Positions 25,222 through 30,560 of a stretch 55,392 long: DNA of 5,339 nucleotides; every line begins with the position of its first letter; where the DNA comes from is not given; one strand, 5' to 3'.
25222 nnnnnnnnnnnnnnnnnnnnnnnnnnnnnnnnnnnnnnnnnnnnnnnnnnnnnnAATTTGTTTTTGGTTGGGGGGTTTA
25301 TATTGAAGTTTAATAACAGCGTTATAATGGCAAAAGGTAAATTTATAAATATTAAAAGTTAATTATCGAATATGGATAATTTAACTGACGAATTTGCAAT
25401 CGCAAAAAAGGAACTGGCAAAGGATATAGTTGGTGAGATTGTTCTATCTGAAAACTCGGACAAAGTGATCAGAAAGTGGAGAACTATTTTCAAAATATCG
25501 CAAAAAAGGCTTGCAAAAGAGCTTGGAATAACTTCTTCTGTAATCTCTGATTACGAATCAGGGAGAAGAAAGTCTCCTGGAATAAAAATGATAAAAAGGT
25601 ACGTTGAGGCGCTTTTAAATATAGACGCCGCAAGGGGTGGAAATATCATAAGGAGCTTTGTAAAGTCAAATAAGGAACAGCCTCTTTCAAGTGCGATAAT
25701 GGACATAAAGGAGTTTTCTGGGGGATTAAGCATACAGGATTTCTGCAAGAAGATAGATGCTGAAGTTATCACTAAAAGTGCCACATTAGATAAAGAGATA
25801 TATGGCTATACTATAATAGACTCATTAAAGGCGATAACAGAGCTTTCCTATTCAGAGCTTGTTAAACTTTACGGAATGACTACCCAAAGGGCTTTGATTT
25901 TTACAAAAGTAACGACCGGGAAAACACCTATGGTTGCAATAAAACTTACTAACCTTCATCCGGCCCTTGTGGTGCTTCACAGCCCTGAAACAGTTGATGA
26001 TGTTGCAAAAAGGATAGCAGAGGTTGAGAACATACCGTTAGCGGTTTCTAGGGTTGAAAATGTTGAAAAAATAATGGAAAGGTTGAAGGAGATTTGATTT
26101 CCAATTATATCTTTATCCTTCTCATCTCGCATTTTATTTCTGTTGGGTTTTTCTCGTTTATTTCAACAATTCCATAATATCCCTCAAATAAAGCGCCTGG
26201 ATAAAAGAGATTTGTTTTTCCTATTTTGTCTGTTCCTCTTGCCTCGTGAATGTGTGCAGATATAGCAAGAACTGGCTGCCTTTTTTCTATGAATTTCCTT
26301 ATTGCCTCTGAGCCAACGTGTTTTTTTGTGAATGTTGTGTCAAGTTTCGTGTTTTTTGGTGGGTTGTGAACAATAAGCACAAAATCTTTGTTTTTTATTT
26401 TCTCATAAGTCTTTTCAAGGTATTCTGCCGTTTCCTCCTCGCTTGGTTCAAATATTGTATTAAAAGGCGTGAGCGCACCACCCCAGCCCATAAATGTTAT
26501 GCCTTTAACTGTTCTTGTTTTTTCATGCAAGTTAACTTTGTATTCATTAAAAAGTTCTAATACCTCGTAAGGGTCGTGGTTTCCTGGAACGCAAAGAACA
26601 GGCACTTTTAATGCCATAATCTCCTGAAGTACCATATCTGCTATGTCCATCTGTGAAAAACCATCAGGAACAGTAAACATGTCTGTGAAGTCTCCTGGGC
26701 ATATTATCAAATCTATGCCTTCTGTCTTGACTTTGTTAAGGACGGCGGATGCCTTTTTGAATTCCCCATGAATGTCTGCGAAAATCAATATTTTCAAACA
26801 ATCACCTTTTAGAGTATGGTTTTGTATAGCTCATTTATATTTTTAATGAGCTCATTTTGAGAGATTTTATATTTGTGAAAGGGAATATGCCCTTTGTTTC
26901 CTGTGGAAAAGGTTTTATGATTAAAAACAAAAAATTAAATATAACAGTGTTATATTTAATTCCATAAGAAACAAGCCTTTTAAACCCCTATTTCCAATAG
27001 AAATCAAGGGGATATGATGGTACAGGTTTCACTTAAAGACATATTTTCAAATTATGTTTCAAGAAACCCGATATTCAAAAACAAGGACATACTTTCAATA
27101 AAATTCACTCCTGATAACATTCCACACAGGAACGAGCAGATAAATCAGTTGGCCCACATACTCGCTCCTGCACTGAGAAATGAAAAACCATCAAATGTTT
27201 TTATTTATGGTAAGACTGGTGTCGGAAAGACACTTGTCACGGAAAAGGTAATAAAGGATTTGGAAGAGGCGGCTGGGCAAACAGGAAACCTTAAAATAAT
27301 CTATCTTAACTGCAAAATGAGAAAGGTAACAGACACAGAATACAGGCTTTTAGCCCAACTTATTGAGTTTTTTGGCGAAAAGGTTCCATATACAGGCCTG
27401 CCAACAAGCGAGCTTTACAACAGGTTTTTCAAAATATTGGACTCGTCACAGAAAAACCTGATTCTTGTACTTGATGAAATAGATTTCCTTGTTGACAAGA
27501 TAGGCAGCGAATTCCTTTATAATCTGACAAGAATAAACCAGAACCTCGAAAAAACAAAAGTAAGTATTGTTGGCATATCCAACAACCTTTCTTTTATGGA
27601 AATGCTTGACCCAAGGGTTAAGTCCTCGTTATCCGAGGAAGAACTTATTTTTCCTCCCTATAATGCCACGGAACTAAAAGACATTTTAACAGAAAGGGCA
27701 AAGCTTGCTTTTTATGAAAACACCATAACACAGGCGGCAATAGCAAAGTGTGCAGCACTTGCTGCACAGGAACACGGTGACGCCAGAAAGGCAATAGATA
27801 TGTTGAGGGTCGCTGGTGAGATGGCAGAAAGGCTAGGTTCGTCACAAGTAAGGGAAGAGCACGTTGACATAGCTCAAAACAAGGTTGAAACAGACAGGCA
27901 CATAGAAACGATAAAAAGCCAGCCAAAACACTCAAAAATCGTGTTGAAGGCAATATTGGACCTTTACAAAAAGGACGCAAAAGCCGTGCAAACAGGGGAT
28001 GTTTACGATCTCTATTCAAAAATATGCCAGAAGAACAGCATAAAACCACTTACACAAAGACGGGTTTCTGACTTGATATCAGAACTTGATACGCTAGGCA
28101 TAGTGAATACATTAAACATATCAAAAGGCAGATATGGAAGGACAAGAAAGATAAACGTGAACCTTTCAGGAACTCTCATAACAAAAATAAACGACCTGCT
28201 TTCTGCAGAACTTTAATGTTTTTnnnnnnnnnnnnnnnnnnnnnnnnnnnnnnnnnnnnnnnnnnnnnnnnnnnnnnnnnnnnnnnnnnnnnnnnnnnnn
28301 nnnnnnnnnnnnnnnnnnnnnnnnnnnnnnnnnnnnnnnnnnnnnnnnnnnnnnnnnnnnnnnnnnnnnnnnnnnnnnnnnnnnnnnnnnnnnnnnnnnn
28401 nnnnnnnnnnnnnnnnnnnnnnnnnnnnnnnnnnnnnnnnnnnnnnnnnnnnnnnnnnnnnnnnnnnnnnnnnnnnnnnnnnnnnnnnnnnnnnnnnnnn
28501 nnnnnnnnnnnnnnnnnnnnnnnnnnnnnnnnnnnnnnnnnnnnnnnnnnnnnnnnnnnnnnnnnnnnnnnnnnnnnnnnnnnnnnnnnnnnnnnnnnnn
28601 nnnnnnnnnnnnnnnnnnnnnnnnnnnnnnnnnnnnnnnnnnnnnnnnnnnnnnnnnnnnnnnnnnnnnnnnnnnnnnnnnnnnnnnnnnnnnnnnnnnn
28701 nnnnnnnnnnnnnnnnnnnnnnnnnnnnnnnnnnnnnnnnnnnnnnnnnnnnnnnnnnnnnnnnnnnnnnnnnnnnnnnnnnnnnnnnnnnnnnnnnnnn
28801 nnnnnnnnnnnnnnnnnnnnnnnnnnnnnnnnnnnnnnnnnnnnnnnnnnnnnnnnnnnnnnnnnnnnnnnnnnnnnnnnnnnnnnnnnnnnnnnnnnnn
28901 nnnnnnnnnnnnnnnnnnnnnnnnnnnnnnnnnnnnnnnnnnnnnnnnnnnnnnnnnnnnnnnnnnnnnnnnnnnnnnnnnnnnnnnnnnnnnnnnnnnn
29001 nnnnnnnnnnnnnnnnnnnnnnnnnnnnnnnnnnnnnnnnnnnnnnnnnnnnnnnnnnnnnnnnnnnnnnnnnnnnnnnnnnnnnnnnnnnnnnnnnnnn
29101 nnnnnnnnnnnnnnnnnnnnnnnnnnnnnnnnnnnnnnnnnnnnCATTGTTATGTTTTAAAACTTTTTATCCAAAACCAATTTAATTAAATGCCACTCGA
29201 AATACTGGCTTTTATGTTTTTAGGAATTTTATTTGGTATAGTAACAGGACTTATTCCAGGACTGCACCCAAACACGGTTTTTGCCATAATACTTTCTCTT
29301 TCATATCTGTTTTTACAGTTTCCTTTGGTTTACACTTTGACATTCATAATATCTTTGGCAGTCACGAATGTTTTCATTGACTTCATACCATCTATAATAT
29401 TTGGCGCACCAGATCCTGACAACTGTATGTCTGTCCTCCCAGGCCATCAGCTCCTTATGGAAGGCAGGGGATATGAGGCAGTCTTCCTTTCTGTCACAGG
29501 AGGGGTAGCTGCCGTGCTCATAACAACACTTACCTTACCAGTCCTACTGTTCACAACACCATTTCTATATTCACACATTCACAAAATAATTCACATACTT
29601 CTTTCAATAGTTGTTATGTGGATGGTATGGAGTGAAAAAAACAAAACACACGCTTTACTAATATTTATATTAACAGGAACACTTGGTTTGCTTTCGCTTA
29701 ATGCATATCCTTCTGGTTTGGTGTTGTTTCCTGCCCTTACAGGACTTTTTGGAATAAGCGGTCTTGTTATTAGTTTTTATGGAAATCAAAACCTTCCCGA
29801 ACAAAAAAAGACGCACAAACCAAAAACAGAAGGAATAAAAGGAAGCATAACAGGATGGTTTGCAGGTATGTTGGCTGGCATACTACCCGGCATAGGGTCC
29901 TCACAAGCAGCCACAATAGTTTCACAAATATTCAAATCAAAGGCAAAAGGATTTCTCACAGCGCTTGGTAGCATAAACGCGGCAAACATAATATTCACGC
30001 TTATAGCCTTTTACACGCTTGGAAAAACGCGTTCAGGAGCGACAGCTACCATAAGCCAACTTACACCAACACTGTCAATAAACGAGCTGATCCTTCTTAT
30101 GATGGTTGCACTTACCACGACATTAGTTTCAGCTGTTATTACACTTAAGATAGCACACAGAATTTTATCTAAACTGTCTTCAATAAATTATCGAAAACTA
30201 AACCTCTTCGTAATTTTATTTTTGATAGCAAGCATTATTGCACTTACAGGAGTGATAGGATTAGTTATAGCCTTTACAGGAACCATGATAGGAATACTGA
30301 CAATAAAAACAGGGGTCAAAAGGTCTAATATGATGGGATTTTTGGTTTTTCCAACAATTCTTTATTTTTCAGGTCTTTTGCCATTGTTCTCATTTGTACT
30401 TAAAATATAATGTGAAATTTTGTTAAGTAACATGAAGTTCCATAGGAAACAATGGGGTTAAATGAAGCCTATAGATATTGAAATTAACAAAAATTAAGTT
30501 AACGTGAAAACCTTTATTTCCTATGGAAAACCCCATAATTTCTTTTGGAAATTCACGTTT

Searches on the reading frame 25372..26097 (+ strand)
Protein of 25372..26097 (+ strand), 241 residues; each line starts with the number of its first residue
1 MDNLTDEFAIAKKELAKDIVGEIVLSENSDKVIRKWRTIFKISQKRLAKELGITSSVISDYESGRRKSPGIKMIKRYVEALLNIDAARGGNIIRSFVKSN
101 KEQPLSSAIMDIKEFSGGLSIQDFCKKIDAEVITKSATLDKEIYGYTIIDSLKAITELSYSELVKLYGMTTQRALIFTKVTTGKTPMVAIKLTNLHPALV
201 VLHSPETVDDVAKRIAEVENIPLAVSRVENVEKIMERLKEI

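Call 64: search_protein_families(library=pfam, proteins=[window:25372-26097:+], max_evalue=0.001)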
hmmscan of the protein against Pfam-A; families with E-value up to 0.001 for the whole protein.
window:25372-26097:+ (241 aa): 3 families
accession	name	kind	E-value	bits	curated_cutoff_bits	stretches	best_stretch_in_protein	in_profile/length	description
PF01381.28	HTH_3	-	7.5e-11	42.3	23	1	33-81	1-48/55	Helix-turn-helix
PF12844.13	HTH_19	-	2.8e-08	34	30.2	1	33-81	4-51/64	Helix-turn-helix domain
PF13560.12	HTH_31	-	4e-05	24.3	27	1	41-81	14-54/64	Helix-turn-helix domain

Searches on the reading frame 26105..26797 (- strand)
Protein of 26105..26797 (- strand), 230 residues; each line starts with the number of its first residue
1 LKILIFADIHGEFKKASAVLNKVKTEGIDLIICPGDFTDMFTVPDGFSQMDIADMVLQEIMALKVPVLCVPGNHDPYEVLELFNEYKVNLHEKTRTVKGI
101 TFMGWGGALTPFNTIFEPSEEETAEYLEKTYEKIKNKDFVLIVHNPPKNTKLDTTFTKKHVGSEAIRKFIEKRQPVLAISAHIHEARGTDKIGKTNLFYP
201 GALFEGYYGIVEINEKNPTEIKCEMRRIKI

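Call 64: search_protein_families(library=pfam, proteins=[window:26105-26797:-], max_evalue=0.001)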
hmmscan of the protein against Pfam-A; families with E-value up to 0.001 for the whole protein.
window:26105-26797:- (230 aa): 3 families
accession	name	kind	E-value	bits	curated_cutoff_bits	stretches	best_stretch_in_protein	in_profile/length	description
PF00149.33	Metallophos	-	3.6e-21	76.9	21.5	1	1-185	1-190/191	Calcineurin-like phosphoesterase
PF14582.11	Metallophos_3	-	5e-20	72.4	28.2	1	2-217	7-253/259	Metallophosphoesterase, calcineurin superfamily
PF12850.12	Metallophos_2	-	1.6e-13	51.4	27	1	1-204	1-136/154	Calcineurin-like phosphoesterase superfamily domain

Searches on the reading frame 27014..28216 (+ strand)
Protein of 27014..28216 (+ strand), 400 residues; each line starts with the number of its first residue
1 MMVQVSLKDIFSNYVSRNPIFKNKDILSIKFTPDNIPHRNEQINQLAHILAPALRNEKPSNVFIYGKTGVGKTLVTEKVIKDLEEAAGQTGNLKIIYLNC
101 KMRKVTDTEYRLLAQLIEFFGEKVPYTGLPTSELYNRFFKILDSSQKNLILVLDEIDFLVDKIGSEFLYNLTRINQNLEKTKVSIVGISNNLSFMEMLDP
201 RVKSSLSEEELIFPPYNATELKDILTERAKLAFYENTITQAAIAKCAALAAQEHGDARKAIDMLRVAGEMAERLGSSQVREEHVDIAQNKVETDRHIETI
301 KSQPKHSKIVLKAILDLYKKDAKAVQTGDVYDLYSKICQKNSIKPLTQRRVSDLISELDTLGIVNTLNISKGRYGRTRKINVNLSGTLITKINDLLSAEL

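Call 64: search_protein_families(library=pfam, proteins=[window:27014-28216:+], max_evalue=0.001)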
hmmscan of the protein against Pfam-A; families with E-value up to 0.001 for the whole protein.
window:27014-28216:+ (400 aa): 15 families
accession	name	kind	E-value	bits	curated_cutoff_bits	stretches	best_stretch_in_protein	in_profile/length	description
PF09079.17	Cdc6_C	-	8.5e-29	99.8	25.1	1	298-389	1-93/96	CDC6, C terminal winged helix domain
PF22703.2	Cdc6_lid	-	6.4e-25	87.3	27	1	222-288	1-67/68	Cdc6 AAA+ ATPase-type lid domain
PF13401.12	AAA_22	-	2.2e-11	44.6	27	1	59-187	5-122/130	AAA domain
PF13191.12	AAA_16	-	8.3e-11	43.1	32.6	1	37-174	3-158/167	AAA ATPase domain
PF22606.2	Cdc6-ORC-like_ATPase_lid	-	1.1e-07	32.1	27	1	216-272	1-57/60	Cdc6/ORC-like, ATPase lid domain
PF05621.17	TniB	-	1.1e-07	31.9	22.4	1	41-191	18-165/189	Bacterial TniB protein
PF00004.35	AAA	-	5.7e-07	30.5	21.2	1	63-205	2-121/131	ATPase family associated with various cellular activities (AAA)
PF01637.24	ATPase_2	-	1.2e-06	29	33.2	1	39-185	4-149/225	ATPase domain predominantly from Archaea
PF05729.18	NACHT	-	5.9e-06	26.6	26.7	1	62-165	3-99/167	NACHT domain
PF07693.20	KAP_NTPase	-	2.3e-05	24.3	20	0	39-98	1-56/293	KAP family P-loop domain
PF00931.28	NB-ARC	-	0.00016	21.4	23.5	1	54-156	13-109/248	NB-ARC domain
PF24883.2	NPHP3_N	-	0.00017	22.2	24.8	0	58-119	21-78/164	Nephrocystin 3, N-terminal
PF00308.24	Bac_DnaA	-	0.00023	21.8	23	0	44-100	16-72/162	Bacterial DnaA ATPAse domain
PF00270.35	DEAD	-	0.00035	20.8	26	0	58-189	13-157/167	DEAD/DEAH box helicase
PF13173.12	AAA_14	-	0.00089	19.7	27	0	61-187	4-97/129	AAA domain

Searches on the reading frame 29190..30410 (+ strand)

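Call 64: search_protein_families(library=pfam, proteins=[window:29190-30410:+], max_evalue=0.001)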
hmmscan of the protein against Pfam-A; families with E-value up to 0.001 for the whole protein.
window:29190-30410:+ (406 aa): 1 family
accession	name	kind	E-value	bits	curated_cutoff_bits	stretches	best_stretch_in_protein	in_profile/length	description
PF01970.21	TctA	-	1.1e-54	186.1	28.9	1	6-382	1-422/423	Tripartite tricarboxylate transporter TctA family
